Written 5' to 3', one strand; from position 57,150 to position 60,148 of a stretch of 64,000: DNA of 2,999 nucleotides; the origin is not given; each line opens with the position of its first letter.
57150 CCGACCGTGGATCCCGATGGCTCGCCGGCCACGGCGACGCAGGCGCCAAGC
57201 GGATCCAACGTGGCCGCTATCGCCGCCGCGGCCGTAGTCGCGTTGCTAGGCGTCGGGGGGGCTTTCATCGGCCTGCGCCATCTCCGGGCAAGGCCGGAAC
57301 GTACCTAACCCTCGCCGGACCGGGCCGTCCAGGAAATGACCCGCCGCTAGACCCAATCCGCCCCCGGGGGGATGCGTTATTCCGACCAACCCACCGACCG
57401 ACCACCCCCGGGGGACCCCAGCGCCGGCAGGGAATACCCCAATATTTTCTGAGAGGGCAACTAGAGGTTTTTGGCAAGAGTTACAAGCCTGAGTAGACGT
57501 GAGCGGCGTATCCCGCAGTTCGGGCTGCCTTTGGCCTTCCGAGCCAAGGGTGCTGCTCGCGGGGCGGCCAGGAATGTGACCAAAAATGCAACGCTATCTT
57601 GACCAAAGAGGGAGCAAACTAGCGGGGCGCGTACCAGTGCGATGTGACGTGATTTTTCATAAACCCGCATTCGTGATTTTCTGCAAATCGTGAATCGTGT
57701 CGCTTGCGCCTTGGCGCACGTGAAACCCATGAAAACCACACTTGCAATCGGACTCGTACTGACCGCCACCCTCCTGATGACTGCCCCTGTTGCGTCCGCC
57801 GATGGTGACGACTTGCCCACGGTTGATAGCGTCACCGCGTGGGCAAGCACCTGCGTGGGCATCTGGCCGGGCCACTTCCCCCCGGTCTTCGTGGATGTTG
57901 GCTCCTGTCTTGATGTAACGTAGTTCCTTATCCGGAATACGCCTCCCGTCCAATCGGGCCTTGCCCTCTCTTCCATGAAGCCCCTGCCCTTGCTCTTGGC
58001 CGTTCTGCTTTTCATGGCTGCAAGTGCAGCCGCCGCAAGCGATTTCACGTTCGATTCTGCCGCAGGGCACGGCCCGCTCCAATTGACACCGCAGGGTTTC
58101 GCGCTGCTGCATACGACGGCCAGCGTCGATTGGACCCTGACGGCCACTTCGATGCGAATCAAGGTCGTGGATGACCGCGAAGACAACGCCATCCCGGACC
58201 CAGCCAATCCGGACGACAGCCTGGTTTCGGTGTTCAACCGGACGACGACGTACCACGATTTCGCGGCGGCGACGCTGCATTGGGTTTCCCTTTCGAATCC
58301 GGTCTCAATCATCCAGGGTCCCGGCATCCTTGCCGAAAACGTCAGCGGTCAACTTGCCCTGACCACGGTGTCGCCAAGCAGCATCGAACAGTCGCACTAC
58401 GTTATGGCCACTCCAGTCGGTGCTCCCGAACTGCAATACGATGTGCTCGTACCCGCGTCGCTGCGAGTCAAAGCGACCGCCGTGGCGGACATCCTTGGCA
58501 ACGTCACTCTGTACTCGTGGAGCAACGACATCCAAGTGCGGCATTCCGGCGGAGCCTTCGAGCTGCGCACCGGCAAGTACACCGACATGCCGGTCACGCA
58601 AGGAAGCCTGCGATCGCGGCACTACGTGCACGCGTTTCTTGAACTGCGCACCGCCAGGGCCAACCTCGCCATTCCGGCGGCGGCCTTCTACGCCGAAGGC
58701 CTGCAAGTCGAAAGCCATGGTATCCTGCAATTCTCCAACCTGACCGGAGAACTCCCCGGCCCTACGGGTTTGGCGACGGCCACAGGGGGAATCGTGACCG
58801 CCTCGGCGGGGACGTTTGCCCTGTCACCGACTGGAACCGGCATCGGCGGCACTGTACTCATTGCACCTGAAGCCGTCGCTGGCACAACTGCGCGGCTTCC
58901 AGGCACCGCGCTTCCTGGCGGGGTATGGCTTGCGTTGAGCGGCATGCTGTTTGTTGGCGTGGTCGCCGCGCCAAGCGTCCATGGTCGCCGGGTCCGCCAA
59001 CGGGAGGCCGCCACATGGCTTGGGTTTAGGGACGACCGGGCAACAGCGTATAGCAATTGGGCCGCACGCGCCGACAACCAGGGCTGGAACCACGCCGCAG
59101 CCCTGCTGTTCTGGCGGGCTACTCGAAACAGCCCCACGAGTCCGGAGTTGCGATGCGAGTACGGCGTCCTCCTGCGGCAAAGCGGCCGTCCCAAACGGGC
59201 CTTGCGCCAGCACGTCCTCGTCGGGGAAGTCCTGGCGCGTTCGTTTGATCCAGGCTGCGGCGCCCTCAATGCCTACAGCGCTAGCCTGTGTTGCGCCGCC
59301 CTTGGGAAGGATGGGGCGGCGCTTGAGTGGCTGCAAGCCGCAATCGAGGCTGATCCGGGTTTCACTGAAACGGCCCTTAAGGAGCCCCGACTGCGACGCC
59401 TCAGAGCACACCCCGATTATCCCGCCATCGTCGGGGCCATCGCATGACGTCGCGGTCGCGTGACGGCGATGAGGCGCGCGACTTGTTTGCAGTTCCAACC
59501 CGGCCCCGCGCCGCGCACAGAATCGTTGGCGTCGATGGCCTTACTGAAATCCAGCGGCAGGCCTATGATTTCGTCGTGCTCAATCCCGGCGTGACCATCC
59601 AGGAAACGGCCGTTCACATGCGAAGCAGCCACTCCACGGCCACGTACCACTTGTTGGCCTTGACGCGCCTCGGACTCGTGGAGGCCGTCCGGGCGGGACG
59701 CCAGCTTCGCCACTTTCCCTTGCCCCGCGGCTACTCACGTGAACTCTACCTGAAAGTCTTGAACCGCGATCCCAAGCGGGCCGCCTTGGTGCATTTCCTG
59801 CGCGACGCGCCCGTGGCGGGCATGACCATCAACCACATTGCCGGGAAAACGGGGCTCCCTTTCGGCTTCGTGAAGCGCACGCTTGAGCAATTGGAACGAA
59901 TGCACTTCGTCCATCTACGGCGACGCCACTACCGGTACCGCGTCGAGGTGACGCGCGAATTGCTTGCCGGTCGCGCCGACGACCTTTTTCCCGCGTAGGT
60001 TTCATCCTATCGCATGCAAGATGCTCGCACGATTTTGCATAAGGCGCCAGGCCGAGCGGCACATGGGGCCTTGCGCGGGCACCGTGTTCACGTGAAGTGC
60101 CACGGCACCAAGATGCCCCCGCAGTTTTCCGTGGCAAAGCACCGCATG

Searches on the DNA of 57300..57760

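Call 77: search_rna_families(source=window, start=57300, end=57760, threshold=evalue, max_evalue=1)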
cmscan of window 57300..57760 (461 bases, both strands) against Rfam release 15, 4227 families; matches with E-value up to 1: 0.
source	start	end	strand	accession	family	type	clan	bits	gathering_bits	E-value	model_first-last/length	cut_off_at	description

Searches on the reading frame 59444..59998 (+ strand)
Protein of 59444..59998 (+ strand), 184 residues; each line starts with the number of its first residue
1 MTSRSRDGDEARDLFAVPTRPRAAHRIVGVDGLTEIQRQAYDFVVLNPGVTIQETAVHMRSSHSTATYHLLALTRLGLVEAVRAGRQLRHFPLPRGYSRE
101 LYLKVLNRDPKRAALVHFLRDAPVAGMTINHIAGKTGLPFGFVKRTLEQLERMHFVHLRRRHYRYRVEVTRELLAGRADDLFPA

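Call 7: search_protein_families(library=pfam, proteins=[window:59444-59998:+], max_evalue=0.01)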
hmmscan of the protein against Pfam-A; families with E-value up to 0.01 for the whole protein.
window:59444-59998:+ (184 aa): 6 families
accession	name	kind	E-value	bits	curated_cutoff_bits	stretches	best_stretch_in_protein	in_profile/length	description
PF01978.25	TrmB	-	8.9e-06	25.9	25.6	0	127-165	23-62/68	Sugar-specific transcriptional regulator TrmB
PF12802.13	MarR_2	-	0.00023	21.7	27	0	32-87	2-58/61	MarR family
PF13412.12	HTH_24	-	0.00032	20.6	21.9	0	34-80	2-48/48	Winged helix-turn-helix DNA-binding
PF12840.13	HTH_20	-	0.00041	20.7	27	0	48-80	17-49/51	Helix-turn-helix domain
PF01022.26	HTH_5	-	0.00092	19.5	22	0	51-80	17-46/47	Bacterial regulatory protein, arsR family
PF09339.16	HTH_IclR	-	0.002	18.3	22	0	49-81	18-50/52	IclR helix-turn-helix domain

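Call 22: find_encoding_contigs(protein=window:59444-59998:+, flank=10000, max_places=10)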
Protein window:59444-59998:+ (184 aa): 1 contig read that carries it; 1 place shown.
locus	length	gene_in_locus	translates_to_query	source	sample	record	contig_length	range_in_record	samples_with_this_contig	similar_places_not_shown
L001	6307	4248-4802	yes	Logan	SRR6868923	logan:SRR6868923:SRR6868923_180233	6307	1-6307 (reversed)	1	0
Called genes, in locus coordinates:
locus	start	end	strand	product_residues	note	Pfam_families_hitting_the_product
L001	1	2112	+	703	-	?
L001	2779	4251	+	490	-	-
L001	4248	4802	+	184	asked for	PF01978:TrmB (faint)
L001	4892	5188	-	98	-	-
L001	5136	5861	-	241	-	-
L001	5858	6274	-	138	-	-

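Call 24: find_homologous_proteins(query=window:59444-59995:+, max_evalue=0.001)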
Query window:59444-59995:+ (184 aa): 3 proteins with E <= 0.001 among 617 candidates.
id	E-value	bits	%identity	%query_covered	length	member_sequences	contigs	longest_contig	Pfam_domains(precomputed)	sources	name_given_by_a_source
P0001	1.5e-115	401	100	100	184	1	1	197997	PF01978.26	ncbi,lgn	-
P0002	2.6e-60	222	65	89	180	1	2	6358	PF12840.14,PF01978.26,PF01022.27,PF12802.14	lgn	-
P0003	6.0e-53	198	62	90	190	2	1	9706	PF12840.14,PF01978.26,PF12802.14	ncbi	ncbi:MAG: hypothetical protein ACYDBQ_11745 [Thermoplasmatota archaeon]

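Call 25: find_encoding_contigs(protein=P0002, flank=10000)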
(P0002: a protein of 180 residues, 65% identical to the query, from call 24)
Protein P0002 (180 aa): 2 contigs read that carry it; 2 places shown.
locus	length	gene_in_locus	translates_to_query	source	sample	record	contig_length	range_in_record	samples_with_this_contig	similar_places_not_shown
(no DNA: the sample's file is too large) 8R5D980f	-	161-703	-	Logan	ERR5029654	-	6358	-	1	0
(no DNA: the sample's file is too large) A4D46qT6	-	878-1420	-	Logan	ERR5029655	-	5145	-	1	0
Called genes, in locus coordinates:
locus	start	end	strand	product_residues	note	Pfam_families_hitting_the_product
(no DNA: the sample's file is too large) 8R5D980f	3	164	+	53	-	?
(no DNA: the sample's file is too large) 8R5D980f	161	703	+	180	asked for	PF01978:TrmB (faint), PF12802:MarR_2 (faint), PF01022:HTH_5 (faint), PF12840:HTH_20 (faint)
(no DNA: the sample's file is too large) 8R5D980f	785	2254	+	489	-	PF01590:GAF, PF13185:GAF_2, PF13492:GAF_3, PF00512:HisKA, PF02518:HATPase_c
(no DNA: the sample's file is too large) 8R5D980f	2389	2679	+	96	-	-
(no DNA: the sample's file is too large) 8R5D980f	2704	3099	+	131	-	-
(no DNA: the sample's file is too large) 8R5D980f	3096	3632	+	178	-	PF25213:HVO_A0261_N (faint), PF12802:MarR_2 (faint), PF12840:HTH_20 (faint), PF13412:HTH_24 (faint), PF13551:HTH_29 (faint)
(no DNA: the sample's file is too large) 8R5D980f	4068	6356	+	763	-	?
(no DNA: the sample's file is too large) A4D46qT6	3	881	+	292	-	?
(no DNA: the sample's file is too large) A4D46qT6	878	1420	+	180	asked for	PF01978:TrmB (faint), PF12802:MarR_2 (faint), PF01022:HTH_5 (faint), PF12840:HTH_20 (faint)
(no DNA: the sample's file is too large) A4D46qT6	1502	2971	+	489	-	PF01590:GAF, PF13185:GAF_2, PF13492:GAF_3, PF00512:HisKA, PF02518:HATPase_c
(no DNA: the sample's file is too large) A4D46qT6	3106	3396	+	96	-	-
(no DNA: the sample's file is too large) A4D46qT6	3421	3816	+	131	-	-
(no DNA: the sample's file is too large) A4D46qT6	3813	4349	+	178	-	PF25213:HVO_A0261_N (faint), PF12802:MarR_2 (faint), PF12840:HTH_20 (faint), PF13412:HTH_24 (faint), PF13551:HTH_29 (faint)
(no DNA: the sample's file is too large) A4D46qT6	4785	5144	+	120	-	?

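Call 26: find_encoding_contigs(protein=P0003, flank=10000)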
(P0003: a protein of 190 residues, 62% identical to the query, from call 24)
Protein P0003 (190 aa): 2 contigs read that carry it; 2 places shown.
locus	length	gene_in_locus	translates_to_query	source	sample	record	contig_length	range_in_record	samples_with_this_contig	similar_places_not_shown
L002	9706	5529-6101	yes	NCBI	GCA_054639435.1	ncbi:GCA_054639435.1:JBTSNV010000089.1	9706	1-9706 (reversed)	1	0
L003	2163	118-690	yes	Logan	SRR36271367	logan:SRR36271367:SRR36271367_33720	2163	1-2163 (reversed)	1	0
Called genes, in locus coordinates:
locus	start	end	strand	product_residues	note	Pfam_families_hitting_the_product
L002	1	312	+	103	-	?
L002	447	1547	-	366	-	PF00989:PAS (weak), PF13188:PAS_8 (weak), PF13426:PAS_9, PF00512:HisKA, PF02518:HATPase_c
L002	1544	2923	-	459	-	PF01590:GAF, PF13185:GAF_2, PF13492:GAF_3 (weak), PF00512:HisKA, PF02518:HATPase_c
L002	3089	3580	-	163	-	PF01022:HTH_5 (faint), PF01047:MarR (faint), PF12802:MarR_2 (faint), PF12840:HTH_20 (faint), PF13404:HTH_AsnC-type (faint), PF13412:HTH_24, PF09339:HTH_IclR (weak), PF13412:HTH_24 (weak), +4 more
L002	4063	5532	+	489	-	-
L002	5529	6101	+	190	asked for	PF01978:TrmB (faint), PF12802:MarR_2 (faint), PF12840:HTH_20 (faint)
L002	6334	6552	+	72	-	-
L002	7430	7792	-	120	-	-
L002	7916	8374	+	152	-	PF12840:HTH_20 (faint), PF01022:HTH_5 (faint), PF13412:HTH_24 (faint), PF24266:HTH_HVO_0163_N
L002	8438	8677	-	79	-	-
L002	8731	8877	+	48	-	-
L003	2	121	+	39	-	?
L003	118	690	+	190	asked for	PF01978:TrmB (faint), PF12802:MarR_2 (faint), PF12840:HTH_20 (faint)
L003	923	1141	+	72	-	-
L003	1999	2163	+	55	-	?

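Call 66: search_solved_structures(query=window:59444-59995:+, max_evalue=1)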
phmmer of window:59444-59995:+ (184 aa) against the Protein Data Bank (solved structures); distinct sequences matched with E-value up to 1: 4.
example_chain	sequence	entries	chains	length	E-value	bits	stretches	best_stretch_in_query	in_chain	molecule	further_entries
2oqg_A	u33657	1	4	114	0.21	15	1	56-94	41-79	Possible transcriptional regulator, ArsR family protein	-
3f6v_A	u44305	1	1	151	0.26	14.7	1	48-97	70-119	Possible transcriptional regulator, ArsR family protein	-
5duk_A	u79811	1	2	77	0.43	14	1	35-92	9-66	putative DNA binding protein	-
2jsc_A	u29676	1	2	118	0.79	13.1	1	47-92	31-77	Transcriptional regulator Rv1994c/MT2050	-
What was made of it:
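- On ArsR/SmtB family (protein side): PDB sequence hits have E of 0.2 or worse (call 66).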

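Call 67: search_protein_families(library=ncbifam, proteins=[window:59444-59995:+], max_evalue=0.01)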
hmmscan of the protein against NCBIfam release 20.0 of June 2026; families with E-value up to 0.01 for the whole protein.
window:59444-59995:+ (184 aa): 4 families
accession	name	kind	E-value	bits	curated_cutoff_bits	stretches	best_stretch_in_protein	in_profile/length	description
NF033788.1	HTH_metalloreg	subfamily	6.5e-06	25.9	55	0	51-87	27-63/77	metalloregulator ArsR/SmtB family transcription factor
NF041413.1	ArsR_Rv2640c_fam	equivalog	0.00049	20.5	155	0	52-89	61-98/118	Rv2640c family ArsR-like transcriptional regulator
NF045644.1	TransRegBhcR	equivalog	0.0052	16.1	350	0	123-169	37-83/267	HTH-type transcriptional regulator BhcR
TIGR01884.1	cas_HTH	subfamily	0.0062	15.9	60.2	0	126-166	155-197/202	CRISPR-associated CARF protein Csa3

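Call 72: predict_structure(alignment_id=A3)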
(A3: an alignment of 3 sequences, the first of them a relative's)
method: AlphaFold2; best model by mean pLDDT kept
length: 184 residues; sequences in the alignment: 3
mean_pLDDT: 74.7   pTM: 0.62
mean pLDDT of the five models: 74.7, 70.2, 68.7, 65.2, 63.4
residues with pLDDT >= 90: 18; 70-90: 117; 50-70: 15; < 50: 34
segments of 3 or more residues with pLDDT < 50: 1-28, 180-184
pLDDT, mean of each block of 10 residues (from residue 1): 34 34 46 85 85 91 91 87 80 76 80 88 77 88 87 87 78 67 36
secondary structure, 60 per line:
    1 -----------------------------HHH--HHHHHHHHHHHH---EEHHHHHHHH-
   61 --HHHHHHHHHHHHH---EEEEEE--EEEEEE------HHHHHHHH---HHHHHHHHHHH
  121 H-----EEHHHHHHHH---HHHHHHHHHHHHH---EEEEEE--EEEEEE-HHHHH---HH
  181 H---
elements in order: H35-46 H52-59 H63-75 E79-84 E87-92 H99-106 H110-121 H129-136 H140-152 E156-161 E164-169 H171-175
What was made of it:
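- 59444..59998 (+): 184-aa tandem winged-helix protein whose start overlaps the receptor's stop codon. The candidate binder of the boxes. AF2 model with two wHTH domains (call 72).
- On ArsR/SmtB family (protein side): AF2 model (pLDDT 75) with two wHTH domains (call 72).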

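Call 74: fold_search(model_id=the predicted structure, library=pdb)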
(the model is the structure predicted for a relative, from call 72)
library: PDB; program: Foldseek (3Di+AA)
matches with E <= 10: 1905; with E <= 0.001: 10
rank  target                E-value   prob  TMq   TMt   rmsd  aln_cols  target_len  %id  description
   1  8iue_P                7.3e-05  1.00  0.35  0.23  10.2       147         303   15  RNA polymerase III pre-initiation complex melting complex 1 (released 2023-05-24)
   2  1lva                  2.2e-04  1.00  0.35  0.28  10.5       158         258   18  Crystal structure of a C-terminal fragment of Moorella thermoacetica elongation factor SelB (released 2002-08-21)
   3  2v9v                  2.2e-04  1.00  0.31  0.41   7.4       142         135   18  Crystal Structure of Moorella thermoacetica SelB(377-511) (released 2007-09-11)
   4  9fso_F                2.4e-04  1.00  0.35  0.23  12.2       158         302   16  Human RNA Polymerase III Class III Open Pre-initiation Complex 1 (OC1) (released 2025-01-15)
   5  3bz6                  6.5e-04  1.00  0.27  0.29  13.1       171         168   18  Crystal structure of a conserved protein of unknown function from Pseudomonas syringae pv. tomato str. DC3000 (released 2008-02-05)
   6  3w6j_E                7.2e-04  1.00  0.29  0.33  11.6       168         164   14  Crystal structure of ScpAB core complex (released 2013-04-24)
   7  7ast_X                7.6e-04  1.00  0.33  0.14  13.3       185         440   12  Apo Human RNA Polymerase III (released 2020-12-23)
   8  2xv4                  8.5e-04  1.00  0.30  0.15  13.9       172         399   14  Structure of Human RPC62 (partial) (released 2011-03-02)
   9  2z99                  8.5e-04  1.00  0.29  0.32  16.0       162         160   17  Crystal Structure of ScpB from Mycobacterium tuberculosis (released 2007-10-09)
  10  2xub                  9.0e-04  1.00  0.30  0.14  12.8       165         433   13  Human RPC62 subunit structure (released 2011-03-02)
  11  3bj6_B                1.0e-03  1.00  0.34  0.41  10.3        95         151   23  Crystal structure of MarR family transcription regulator SP03579 (released 2007-12-18)
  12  3bj6_A                1.0e-03  1.00  0.34  0.41  10.3        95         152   23  Crystal structure of MarR family transcription regulator SP03579 (released 2007-12-18)
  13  5afq_B                1.0e-03  1.00  0.33  0.14  13.8       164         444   13  Crystal structure of RPC62 - RPC32 beta (released 2015-10-07)
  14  7d58_O                1.1e-03  1.00  0.31  0.13  14.4       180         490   12  cryo-EM structure of human RNA polymerase III in elongating state (released 2021-02-17)
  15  4i98_B                1.2e-03  0.99  0.27  0.30  11.2       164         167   12  Crystal structure of the complex between ScpA(residues 1-160)-ScpB(residues 1-183) (released 2013-01-30)
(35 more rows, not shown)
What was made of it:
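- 59444..59998 (+): Single-domain structural matches to ArsR/NolR/SrnR (call 74).
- On ArsR/SmtB family (protein side): Foldseek matches to ArsR, NolR, SrnR and AntR at rmsd 1.2-3.8 A over 61-86 residues (call 74).
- The regulator has two wHTH domains that each resemble ArsR/NolR-type repressors (calls 67, 72, 74).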

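Call 90: search_protein_representatives(alignment_id=A3)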
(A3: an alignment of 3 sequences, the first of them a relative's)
Query: 3 sequences, 184 profile positions. Proteins with E-value up to 0.001 (for the whole library): 998; up to 1e-10: 70; up to 1e-30: 14. The best 150 are listed.
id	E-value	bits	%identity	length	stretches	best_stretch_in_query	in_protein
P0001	5.4e-102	355.4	-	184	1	1-184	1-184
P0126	1.4e-45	171.5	-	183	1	14-177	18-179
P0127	1.8e-39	151.6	-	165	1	36-176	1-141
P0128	2.0e-39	151.4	-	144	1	41-180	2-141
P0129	2.2e-38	148.0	-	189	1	24-175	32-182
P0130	3.4e-37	144.2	-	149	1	38-178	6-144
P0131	8.1e-37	142.9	-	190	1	24-181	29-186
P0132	1.3e-36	142.3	-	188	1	22-179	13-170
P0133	5.0e-35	137.1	-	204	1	21-170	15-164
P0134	1.6e-34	135.4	-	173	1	26-175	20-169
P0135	4.6e-34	134.0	-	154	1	31-176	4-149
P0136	3.7e-33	131.0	-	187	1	33-168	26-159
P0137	1.7e-31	125.6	-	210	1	20-176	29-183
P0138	2.2e-31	125.2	-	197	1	27-168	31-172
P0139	2.2e-29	118.7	-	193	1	34-171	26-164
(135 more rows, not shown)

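Call 91: find_encoding_contigs(protein=P0126, flank=6000)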
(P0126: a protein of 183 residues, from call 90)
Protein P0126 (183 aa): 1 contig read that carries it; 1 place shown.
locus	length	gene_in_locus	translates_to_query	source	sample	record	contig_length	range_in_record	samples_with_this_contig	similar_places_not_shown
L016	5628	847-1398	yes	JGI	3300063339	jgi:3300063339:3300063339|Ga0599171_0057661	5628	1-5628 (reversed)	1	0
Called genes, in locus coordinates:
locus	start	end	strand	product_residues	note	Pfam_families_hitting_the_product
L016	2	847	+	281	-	?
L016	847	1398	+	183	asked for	PF12802:MarR_2 (faint), PF13412:HTH_24 (faint), PF01022:HTH_5 (faint), PF09339:HTH_IclR (faint)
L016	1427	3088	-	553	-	PF00171:Aldedh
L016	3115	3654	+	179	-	PF06127:Mpo1-like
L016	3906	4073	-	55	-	-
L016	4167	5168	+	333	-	PF01680:SOR_SNZ, PF05690:ThiG (weak)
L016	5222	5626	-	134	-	PF00892:EamA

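Call 92: find_encoding_contigs(protein=P0129, flank=6000)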
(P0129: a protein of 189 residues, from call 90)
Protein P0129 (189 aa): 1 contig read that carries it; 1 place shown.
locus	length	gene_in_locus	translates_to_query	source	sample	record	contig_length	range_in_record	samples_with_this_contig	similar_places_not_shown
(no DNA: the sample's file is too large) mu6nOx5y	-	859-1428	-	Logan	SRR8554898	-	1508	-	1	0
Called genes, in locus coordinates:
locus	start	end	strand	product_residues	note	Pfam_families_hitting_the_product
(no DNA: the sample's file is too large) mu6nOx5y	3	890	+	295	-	?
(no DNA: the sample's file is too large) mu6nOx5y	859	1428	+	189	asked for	PF12802:MarR_2 (weak), PF09339:HTH_IclR (faint)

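Call 93: find_encoding_contigs(protein=P0131, flank=6000)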
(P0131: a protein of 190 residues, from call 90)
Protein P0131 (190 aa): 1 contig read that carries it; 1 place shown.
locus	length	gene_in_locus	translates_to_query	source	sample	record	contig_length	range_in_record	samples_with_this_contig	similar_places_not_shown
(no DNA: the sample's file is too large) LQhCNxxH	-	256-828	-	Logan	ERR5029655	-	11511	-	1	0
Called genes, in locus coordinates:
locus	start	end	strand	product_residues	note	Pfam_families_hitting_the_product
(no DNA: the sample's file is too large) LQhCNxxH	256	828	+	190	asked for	PF01022:HTH_5 (faint), PF12802:MarR_2, PF13412:HTH_24 (faint)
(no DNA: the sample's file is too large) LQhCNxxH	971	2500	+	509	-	-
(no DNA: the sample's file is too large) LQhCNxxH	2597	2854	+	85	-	-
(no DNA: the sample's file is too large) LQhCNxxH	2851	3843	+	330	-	-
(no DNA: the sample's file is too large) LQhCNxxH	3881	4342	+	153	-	-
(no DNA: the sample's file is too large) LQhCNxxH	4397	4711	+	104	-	-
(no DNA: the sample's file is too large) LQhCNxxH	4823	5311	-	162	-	-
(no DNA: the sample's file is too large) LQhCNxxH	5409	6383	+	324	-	-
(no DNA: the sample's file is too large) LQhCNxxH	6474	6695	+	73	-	-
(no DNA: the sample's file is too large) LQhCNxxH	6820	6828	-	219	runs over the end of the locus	-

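Call 94: find_encoding_contigs(protein=P0132, flank=6000)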
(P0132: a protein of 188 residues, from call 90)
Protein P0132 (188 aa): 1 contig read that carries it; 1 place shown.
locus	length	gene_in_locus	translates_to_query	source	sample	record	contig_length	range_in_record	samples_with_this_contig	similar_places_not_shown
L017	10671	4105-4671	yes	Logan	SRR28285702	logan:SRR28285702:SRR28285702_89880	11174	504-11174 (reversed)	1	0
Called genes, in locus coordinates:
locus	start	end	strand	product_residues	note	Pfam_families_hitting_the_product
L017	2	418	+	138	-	?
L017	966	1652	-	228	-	PF02518:HATPase_c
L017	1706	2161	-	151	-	PF00072:Response_reg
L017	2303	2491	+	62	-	-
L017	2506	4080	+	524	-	-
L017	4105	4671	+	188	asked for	PF12802:MarR_2 (faint)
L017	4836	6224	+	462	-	-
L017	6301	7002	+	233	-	PF01209:Ubie_methyltran, PF13489:Methyltransf_23, PF13649:Methyltransf_25, PF13847:Methyltransf_31, PF08241:Methyltransf_11, PF08242:Methyltransf_12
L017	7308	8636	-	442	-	PF00501:AMP-binding, PF13193:AMP-binding_C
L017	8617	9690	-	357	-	PF13378:MR_MLE_C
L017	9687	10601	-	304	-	PF01040:UbiA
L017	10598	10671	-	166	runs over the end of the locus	-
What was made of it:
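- In L002 and L017 the region is shared with a divergent regulator gene (calls 26, 94).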

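Call 106: find_encoding_contigs(protein=P0133, flank=6000)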
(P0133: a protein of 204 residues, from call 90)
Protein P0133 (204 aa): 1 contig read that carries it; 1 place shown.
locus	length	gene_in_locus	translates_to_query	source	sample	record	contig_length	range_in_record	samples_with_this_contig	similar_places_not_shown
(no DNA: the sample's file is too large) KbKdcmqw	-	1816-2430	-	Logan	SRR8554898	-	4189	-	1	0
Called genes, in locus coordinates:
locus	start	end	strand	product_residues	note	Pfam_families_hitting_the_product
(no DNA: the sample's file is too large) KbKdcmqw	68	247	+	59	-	-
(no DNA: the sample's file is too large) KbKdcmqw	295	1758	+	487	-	-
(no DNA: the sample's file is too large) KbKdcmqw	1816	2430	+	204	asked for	PF12802:MarR_2 (faint), PF12840:HTH_20 (faint), PF13412:HTH_24 (faint), PF25212:HVO_A0114 (faint), PF09339:HTH_IclR (faint), PF01022:HTH_5 (faint)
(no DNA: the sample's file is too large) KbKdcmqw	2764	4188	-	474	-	?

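Call 107: find_encoding_contigs(protein=P0137, flank=6000)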
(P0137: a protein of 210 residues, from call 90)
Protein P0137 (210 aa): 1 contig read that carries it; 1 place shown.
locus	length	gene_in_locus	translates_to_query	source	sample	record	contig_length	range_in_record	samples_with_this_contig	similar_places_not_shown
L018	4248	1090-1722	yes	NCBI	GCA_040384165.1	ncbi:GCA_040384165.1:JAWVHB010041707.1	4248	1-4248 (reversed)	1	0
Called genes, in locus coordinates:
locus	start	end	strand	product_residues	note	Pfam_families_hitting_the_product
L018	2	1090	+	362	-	?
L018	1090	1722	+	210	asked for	PF01047:MarR (faint), PF12802:MarR_2 (weak)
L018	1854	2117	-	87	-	-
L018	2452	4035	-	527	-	-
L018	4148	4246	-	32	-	?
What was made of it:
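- Tried and rejected: L016 and L018 are truncated inside the receptor gene, and several Logan contigs had no retrievable DNA, so they added gene order only (calls 25, 91-93, 106, 107).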
